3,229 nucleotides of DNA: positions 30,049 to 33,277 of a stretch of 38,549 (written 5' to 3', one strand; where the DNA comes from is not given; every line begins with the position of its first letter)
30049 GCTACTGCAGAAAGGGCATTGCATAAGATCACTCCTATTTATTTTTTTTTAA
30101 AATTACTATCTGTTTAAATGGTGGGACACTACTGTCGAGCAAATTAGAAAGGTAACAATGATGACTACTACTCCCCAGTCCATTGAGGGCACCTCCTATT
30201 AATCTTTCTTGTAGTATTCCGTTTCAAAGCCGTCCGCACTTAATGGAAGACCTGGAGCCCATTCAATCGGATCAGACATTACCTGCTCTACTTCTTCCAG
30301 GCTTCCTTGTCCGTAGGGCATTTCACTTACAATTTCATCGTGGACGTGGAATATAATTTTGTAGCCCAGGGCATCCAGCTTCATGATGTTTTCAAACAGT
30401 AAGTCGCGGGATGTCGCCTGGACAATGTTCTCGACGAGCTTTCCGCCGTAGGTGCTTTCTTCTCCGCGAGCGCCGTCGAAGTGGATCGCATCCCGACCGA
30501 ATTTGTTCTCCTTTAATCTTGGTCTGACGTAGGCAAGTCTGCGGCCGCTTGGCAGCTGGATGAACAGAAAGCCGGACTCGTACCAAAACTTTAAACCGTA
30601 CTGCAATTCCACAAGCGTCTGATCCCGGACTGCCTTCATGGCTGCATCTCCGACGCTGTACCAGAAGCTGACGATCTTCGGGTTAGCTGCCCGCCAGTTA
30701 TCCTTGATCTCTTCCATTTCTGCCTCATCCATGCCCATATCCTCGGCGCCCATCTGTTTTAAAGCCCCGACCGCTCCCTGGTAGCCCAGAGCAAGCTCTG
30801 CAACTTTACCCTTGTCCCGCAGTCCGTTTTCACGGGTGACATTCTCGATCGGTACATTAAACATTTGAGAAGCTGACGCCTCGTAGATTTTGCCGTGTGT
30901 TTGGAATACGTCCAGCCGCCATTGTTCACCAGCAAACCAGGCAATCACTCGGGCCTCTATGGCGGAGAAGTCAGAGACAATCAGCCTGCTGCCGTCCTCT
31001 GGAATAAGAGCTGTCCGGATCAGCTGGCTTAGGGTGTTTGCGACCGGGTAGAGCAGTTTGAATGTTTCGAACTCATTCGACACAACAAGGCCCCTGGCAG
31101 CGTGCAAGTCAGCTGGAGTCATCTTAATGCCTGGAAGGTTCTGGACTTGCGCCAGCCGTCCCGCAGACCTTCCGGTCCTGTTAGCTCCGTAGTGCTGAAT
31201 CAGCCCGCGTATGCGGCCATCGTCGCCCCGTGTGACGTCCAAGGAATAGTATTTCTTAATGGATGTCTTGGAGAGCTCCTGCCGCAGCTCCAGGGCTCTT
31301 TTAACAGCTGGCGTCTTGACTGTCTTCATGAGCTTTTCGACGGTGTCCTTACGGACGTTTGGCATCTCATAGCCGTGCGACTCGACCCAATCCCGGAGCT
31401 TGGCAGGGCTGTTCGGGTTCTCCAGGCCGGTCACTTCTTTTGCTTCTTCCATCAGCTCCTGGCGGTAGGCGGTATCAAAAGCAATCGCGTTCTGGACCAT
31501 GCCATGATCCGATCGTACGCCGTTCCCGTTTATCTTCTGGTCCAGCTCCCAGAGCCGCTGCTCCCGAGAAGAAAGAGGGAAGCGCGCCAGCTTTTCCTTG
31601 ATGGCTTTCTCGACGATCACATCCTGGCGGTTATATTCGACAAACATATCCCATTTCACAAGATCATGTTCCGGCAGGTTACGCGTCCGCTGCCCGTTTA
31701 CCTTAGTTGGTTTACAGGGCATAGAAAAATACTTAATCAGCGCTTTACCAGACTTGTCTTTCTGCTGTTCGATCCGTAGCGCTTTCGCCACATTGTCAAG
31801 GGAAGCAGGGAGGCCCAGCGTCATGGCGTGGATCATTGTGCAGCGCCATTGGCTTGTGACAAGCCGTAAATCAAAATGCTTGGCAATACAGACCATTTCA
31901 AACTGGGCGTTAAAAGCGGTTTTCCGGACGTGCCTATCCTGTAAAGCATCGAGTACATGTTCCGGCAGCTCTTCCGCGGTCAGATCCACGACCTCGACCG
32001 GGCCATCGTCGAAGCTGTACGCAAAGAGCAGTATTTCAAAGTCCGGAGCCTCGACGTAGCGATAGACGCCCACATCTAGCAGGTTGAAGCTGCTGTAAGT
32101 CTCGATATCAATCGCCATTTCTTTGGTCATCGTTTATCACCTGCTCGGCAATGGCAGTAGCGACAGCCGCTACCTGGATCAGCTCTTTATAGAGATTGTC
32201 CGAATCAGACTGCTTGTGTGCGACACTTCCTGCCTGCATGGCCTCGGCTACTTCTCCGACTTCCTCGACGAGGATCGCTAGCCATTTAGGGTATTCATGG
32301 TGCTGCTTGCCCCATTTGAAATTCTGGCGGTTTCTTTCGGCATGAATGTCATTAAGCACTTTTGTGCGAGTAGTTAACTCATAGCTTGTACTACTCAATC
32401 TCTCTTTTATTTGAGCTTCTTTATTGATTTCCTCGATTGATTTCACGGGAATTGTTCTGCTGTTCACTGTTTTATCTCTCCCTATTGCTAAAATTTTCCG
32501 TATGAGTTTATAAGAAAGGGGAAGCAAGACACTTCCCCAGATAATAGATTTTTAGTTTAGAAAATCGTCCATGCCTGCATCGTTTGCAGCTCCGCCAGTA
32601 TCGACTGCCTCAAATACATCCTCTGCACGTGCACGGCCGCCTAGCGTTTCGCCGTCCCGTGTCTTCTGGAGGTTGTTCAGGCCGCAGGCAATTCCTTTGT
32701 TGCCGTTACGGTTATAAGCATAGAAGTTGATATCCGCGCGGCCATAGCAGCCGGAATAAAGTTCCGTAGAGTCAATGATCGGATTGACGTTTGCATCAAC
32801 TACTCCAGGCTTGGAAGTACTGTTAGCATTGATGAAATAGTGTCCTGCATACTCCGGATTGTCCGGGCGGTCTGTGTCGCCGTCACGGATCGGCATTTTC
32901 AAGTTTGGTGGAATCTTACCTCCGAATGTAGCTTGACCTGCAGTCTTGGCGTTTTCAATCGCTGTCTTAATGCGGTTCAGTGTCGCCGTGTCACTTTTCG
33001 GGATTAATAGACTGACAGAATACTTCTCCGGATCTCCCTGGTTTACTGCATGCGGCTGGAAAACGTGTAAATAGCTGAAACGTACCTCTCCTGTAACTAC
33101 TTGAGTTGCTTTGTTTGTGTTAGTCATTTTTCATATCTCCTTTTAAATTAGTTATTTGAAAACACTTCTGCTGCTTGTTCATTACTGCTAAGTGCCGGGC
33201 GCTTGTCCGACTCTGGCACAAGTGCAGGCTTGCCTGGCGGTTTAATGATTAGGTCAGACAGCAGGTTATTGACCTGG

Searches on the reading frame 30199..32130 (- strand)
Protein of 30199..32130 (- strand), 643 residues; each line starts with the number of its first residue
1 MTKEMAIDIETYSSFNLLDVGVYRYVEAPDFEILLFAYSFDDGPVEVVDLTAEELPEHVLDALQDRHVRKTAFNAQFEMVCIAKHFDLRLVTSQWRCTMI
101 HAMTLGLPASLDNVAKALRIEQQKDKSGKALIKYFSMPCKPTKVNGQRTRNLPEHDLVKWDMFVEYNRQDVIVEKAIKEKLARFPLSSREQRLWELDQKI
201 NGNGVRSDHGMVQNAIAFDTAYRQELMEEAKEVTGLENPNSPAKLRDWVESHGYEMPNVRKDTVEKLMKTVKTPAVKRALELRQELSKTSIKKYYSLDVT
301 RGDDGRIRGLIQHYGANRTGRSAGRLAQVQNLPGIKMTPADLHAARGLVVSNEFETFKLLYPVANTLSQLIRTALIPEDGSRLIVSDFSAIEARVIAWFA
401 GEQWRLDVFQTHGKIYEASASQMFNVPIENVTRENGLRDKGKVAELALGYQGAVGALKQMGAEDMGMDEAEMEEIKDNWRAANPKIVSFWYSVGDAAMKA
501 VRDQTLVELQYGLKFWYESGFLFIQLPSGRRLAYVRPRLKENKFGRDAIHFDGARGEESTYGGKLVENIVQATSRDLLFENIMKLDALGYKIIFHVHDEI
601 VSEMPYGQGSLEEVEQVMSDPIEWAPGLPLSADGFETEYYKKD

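Call 57: search_protein_families(library=phrogs, proteins=[window:30199-32130:-])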
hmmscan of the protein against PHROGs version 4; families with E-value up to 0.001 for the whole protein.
window:30199-32130:- (643 aa): 4 families
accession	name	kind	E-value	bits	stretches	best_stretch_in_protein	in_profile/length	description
phrog_17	-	DNA, RNA and nucleotide metabolism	2.6e-148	497.2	1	1-641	669-1232/1445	DNA polymerase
phrog_10285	-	DNA, RNA and nucleotide metabolism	9.2e-108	361.1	1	338-643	10-321/321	DNA polymerase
phrog_7766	-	DNA, RNA and nucleotide metabolism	1.3e-56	192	1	465-643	1-186/186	DNA polymerase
phrog_2573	-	DNA, RNA and nucleotide metabolism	2.6e-07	31.2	1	379-603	15-228/336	DNA polymerase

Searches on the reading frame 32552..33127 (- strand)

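Call 57: search_protein_families(library=phrogs, proteins=[window:32552-33127:-])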
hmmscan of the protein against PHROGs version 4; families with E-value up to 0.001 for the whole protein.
window:32552-33127:- (191 aa): 2 families
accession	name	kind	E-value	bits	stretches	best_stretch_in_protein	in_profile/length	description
phrog_112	-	DNA, RNA and nucleotide metabolism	5.8e-71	240.2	1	1-185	13-204/265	Gp2.5-like ssDNA binding protein and ssDNA annealing protein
phrog_7011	-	DNA, RNA and nucleotide metabolism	6.4e-06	26.7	1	29-178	35-203/303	Gp2.5-like ssDNA binding protein and ssDNA annealing protein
